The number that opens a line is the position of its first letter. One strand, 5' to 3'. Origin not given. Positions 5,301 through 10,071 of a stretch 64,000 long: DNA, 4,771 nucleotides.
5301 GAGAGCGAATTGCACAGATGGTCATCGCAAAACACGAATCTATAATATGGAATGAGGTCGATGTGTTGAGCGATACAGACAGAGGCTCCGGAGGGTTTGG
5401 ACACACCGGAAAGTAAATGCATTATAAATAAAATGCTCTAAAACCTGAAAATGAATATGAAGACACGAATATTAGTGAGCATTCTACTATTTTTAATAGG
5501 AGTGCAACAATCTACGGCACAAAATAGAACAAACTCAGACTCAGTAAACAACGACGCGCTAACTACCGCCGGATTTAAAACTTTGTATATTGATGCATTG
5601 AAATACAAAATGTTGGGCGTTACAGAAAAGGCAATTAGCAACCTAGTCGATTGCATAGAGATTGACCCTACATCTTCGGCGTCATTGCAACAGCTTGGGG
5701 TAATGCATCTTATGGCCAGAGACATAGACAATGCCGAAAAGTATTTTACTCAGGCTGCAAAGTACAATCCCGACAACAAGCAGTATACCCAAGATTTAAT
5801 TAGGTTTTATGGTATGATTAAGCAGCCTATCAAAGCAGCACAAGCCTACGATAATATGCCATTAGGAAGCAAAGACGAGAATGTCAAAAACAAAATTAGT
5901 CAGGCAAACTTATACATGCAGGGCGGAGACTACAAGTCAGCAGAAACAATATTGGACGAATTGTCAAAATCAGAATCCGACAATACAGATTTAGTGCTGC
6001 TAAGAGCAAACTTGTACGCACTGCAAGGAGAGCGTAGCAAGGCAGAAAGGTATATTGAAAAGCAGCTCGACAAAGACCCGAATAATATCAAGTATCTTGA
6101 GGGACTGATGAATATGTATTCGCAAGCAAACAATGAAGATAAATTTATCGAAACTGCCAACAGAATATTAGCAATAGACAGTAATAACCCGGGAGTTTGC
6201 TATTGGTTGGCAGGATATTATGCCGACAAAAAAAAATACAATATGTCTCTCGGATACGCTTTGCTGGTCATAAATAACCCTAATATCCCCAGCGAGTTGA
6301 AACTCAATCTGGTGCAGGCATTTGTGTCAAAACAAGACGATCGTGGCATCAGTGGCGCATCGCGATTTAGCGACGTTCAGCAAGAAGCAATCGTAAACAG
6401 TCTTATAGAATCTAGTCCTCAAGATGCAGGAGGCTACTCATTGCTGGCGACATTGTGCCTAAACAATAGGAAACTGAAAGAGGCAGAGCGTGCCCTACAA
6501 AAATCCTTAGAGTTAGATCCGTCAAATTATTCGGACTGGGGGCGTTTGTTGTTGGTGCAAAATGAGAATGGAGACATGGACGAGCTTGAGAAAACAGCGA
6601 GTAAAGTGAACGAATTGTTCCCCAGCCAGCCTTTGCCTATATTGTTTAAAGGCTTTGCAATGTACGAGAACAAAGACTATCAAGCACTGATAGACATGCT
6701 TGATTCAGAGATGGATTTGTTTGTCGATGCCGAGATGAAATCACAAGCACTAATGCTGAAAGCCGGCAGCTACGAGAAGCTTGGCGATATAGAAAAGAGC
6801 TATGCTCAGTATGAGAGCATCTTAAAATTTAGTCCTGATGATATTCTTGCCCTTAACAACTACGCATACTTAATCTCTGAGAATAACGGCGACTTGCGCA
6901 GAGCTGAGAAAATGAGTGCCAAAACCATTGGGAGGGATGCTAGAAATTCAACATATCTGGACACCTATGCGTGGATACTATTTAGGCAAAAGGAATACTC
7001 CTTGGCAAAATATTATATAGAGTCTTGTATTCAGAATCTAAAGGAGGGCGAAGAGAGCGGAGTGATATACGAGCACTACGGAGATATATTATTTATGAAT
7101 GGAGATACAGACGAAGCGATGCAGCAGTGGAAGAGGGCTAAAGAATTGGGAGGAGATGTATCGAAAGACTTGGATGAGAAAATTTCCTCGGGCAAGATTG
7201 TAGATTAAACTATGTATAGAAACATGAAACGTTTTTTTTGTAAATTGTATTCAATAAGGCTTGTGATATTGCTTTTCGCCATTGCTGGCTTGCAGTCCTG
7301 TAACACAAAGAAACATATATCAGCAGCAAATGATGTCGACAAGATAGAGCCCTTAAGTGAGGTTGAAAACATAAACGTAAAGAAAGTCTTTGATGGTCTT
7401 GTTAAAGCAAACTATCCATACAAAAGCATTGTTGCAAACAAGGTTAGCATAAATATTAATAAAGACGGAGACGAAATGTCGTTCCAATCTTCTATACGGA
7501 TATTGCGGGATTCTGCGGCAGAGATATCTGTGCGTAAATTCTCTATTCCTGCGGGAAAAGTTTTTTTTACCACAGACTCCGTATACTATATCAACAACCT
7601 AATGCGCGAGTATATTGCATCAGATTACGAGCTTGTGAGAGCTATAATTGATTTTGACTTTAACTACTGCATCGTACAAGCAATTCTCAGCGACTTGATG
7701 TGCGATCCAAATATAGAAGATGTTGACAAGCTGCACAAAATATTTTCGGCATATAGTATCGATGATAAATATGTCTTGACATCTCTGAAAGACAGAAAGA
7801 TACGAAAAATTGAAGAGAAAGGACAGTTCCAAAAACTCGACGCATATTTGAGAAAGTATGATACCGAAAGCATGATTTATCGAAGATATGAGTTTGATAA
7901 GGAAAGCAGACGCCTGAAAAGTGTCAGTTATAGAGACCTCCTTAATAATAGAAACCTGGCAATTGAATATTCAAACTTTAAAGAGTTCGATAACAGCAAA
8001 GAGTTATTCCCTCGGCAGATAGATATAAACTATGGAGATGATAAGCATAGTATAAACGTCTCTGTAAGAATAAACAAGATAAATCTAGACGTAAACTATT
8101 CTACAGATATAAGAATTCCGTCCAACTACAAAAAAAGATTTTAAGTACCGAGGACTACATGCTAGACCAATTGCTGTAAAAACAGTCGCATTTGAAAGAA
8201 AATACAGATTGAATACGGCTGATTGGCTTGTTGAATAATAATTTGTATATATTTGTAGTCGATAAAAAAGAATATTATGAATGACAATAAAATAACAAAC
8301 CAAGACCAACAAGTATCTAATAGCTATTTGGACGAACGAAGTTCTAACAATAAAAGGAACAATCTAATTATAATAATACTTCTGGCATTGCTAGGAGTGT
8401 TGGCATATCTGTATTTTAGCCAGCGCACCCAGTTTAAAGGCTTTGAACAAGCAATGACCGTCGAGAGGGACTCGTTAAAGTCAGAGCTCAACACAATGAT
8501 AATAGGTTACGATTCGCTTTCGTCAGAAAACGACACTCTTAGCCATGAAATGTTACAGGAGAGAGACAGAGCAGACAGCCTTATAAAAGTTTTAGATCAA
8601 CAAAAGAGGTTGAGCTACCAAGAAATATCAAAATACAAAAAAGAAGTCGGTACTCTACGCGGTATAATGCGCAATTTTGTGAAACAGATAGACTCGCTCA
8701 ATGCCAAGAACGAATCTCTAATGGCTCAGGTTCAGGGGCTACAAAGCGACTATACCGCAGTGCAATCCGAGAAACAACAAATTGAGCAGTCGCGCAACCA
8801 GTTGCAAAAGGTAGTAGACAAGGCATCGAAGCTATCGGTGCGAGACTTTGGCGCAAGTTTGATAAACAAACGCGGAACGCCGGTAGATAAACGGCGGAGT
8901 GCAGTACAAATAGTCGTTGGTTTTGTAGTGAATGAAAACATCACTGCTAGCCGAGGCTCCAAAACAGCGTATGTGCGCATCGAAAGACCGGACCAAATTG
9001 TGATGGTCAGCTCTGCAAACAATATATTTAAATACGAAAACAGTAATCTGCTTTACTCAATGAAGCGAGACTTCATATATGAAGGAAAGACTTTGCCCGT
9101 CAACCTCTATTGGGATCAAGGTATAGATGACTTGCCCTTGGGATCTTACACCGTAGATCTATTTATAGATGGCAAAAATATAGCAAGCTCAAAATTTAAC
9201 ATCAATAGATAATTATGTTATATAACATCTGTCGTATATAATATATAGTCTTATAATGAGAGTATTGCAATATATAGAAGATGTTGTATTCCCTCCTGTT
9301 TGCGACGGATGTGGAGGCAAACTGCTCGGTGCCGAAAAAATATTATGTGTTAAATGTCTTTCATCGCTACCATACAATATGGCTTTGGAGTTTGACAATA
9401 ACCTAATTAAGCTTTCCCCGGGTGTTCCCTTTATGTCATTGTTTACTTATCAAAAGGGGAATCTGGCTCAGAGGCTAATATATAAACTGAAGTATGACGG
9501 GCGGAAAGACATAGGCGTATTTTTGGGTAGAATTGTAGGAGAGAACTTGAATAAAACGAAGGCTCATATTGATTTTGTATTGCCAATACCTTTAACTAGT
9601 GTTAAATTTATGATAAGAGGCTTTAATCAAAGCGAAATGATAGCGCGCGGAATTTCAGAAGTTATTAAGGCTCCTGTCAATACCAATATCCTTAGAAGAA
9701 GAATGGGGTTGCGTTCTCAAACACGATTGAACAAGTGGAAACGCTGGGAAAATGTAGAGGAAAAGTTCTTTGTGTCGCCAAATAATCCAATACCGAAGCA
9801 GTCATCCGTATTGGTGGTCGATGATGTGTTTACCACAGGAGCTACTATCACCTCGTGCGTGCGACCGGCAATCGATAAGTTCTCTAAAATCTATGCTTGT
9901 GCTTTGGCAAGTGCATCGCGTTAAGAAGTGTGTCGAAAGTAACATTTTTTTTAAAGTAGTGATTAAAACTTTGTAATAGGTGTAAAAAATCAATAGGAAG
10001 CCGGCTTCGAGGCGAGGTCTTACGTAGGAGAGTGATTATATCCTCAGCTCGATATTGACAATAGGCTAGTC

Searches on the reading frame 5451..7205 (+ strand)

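Call 13: search_protein_families(library=pfam, proteins=[window:5451-7205:+], max_evalue=0.01)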
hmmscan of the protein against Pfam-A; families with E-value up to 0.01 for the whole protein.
window:5451-7205:+ (585 aa): 22 families
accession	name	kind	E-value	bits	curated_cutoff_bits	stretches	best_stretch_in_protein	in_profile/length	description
PF13428.12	TPR_14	-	1.3e-27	93.9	23.5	1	180-219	2-41/44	Tetratricopeptide repeat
PF07719.23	TPR_2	-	1.9e-23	81.1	27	2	328-359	3-34/34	Tetratricopeptide repeat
PF14559.12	TPR_19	-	6.4e-22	78.1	25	2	156-215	2-61/68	Tetratricopeptide repeat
PF23914.1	TPR_CcmH_CycH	-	3.1e-17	63.3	42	2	320-415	44-142/158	Cytochrome c-type biogenesis protein H TPR domain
PF00515.34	TPR_1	-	1.2e-16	60.1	27.8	2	328-359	3-34/34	Tetratricopeptide repeat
PF13432.12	TPR_16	-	1.7e-16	60.8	32.7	1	151-212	3-64/65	Tetratricopeptide repeat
PF13431.12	TPR_17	-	8.2e-16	57.3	24.4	0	454-486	2-33/34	Tetratricopeptide repeat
PF13181.12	TPR_8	-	1.1e-13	50.6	25.7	0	329-359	4-34/34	Tetratricopeptide repeat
PF12895.13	ANAPC3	-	5.2e-11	43.1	27.2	0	159-215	3-58/82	Anaphase-promoting complex, cyclosome, subunit 3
PF13424.12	TPR_12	-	3.1e-10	40.5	30.1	0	75-103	44-72/77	Tetratricopeptide repeat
PF25064.1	ARM_TT21_5th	-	6.1e-10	39.9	27.8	0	331-389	6-64/117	TT21 fifth ARM repeats domain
PF13174.12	TPR_6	-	2.4e-09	37.7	26.3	0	432-463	1-32/33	Tetratricopeptide repeat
PF13176.12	TPR_7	-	1.5e-08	34.5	27.9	0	186-212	6-34/36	Tetratricopeptide repeat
PF25062.1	ARM_TT21_N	-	1.9e-06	28.3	40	2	149-241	104-196/222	Tetratricopeptide repeat protein 21 N-terminal ARM repeat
PF13414.12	TPR_11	-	2.7e-06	27.4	26.8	0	544-564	1-21/42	TPR repeat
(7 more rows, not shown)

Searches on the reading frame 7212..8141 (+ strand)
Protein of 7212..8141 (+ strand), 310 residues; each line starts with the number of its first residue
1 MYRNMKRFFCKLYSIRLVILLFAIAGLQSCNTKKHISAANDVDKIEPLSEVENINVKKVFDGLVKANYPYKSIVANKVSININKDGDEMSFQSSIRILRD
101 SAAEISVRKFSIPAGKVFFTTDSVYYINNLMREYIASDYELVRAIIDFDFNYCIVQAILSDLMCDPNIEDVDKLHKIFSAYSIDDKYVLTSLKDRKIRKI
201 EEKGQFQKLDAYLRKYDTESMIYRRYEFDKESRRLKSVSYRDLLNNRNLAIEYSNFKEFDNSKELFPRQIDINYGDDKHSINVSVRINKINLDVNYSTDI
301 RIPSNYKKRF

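Call 13: search_protein_families(library=pfam, proteins=[window:7212-8141:+], max_evalue=0.01)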
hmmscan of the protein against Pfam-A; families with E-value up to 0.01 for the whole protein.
window:7212-8141:+ (310 aa): 1 family
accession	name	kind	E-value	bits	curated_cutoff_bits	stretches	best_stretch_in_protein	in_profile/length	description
PF14125.13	DUF4292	-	1.3e-26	94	23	1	77-308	10-208/209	Domain of unknown function (DUF4292)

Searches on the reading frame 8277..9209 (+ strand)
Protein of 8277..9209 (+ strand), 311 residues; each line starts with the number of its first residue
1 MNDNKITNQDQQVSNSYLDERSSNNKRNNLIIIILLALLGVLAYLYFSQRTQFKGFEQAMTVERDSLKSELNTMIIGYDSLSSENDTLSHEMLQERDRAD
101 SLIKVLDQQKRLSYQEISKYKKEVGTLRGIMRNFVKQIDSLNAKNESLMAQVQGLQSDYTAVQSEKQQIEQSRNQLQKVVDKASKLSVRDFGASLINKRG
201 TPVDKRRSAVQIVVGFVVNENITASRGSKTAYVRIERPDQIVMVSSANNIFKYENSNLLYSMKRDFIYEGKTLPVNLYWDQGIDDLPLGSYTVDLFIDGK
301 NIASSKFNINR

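Call 13: search_protein_families(library=pfam, proteins=[window:8277-9209:+], max_evalue=0.01)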
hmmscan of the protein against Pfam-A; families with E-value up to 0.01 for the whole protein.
window:8277-9209:+ (311 aa): 10 families
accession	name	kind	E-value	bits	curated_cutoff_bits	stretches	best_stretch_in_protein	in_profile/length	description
PF04803.17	Cor1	-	0.00015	22.5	32.1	1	90-154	56-120/132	Cor1/Xlr/Xmr conserved region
PF06005.17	ZapB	-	0.00025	21.9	31.5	1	133-181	15-63/71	Cell division protein ZapB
PF02183.23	HALZ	-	0.00053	20.5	28.1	0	137-156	20-39/43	Homeobox associated leucine zipper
PF07889.17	DUF1664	-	0.00088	19.8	34.6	0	129-182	59-112/124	Protein of unknown function (DUF1664)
PF12709.12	Fungal_TACC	-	0.002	19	27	0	118-169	19-71/77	Fungal Transforming acidic coiled-coil (TACC) proteins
PF11932.13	DUF3450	-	0.0029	17.4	32.6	1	97-182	19-104/241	Protein of unknown function (DUF3450)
PF03915.18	AIP3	-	0.0069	16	31.6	1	52-182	73-201/406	Actin interacting protein 3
PF06156.18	YabA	-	0.0074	17.3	30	0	115-180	15-77/103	Initiation control protein YabA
PF14662.11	KASH_CCD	-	0.0082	16.6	43.3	0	79-211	32-161/191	Coiled-coil region of CCDC155 or KASH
PF25078.1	DUF7801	-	0.0099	16.5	33.2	0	134-178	58-102/155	Domain of unknown function (DUF7801)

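Call 102: search_protein_families(library=ncbifam, proteins=[window:8277-9209:+], max_evalue=0.01)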
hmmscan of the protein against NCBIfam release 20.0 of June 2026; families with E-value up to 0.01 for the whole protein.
window:8277-9209:+ (311 aa): 11 families
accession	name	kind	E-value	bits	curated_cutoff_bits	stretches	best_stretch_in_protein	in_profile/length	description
NF045487.1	ASRP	equivalog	1.5e-05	23.8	300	1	61-183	155-274/593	archaea-specific SMC-related protein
TIGR02894.1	DNA_bind_RsfA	subfamily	8.6e-05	22.7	126.45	0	35-116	79-158/161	RsfA family transcriptional regulator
TIGR02168.1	SMC_prok_B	equivalog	0.00017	19.5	567.35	1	65-184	682-797/1181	chromosome segregation protein SMC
NF033885.1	conj_TraP_IncI1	equivalog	0.00019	21.2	135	1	30-180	16-158/217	conjugal transfer protein TraP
TIGR02169.1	SMC_prok_A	equivalog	0.00069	17.4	729.4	1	87-181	821-921/1165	chromosome segregation protein SMC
TIGR03319.1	RNase_Y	equivalog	0.00074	18.1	454.35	1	33-198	4-156/514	ribonuclease Y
NF038218.1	IcmG_DotF_IVB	equivalog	0.00083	19.1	200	1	7-180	29-202/266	type IVB secretion system protein IcmG/DotF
NF043058.1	T4SS_LegC2C7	subfamily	0.0015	17.6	350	1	84-186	98-193/348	LegC2/C7 family Dot/Icm T4SS effector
NF010535.0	PRK13923.1-3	equivalog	0.0038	17.1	257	0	49-123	114-189/193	sporulation-specific transcriptional regulator GerR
NF045995.1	MAG0865_DivIVA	hypoth_equivalog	0.0057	16.8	55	0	133-168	31-66/69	MAG0865 family DivIVA-related protein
NF047771.1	LIC_11490_fam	equivalog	0.0074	16.3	100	1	30-151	2-108/235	LIC_11490 family protein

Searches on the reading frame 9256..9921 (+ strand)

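Call 13: search_protein_families(library=pfam, proteins=[window:9256-9921:+], max_evalue=0.01)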
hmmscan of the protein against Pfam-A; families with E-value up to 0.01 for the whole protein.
window:9256-9921:+ (222 aa): 2 families
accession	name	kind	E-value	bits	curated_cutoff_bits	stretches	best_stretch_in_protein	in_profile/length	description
PF00156.33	Pribosyltran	-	0.00038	20.2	26.3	1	170-206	79-110/158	Phosphoribosyl transferase domain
PF18912.6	DZR_2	-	0.0005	20.3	27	1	9-39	3-33/56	Double zinc ribbon domain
